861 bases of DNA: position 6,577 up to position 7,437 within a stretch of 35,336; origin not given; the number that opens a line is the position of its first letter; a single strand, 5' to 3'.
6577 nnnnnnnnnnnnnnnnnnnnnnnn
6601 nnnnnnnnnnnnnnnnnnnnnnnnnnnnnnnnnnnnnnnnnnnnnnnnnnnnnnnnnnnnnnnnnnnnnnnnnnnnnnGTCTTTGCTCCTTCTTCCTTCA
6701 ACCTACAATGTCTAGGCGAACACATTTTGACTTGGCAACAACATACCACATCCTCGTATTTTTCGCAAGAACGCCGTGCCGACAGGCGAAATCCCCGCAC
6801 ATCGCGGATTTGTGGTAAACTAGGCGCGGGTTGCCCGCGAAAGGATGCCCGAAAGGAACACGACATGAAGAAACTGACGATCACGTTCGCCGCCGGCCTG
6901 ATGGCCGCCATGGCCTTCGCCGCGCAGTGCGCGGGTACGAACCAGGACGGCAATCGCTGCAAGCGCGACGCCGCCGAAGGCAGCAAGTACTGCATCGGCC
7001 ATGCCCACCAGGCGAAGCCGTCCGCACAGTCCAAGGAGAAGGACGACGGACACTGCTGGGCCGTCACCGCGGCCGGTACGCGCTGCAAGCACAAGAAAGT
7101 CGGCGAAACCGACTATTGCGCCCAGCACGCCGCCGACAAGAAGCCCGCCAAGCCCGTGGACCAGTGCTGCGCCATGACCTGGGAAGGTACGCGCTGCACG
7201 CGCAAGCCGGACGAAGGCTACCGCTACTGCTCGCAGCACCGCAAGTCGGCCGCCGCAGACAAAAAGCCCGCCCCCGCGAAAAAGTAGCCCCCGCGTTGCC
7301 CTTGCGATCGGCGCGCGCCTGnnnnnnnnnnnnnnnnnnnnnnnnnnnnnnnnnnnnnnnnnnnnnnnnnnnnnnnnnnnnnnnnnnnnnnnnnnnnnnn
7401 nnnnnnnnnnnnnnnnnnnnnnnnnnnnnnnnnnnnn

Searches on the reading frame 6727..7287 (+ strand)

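Call 16: search_protein_families(library=pfam, proteins=[window:6727-7287:+], max_evalue=0.001)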
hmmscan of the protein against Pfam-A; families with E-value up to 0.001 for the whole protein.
window:6727-7287:+ (186 aa): 3 families
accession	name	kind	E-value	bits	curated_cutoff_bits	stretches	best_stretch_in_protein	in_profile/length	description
PF19067.5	DUF5763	-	5.8e-10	38.9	26.3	1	66-101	2-36/39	Family of unknown function (DUF5763)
PF08879.15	WRC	-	1.5e-07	31.4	28.6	1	77-102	15-40/43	WRC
PF13891.11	zf-C3Hc3H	-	2.1e-06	28.3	27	0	117-171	4-61/62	Potential DNA-binding domain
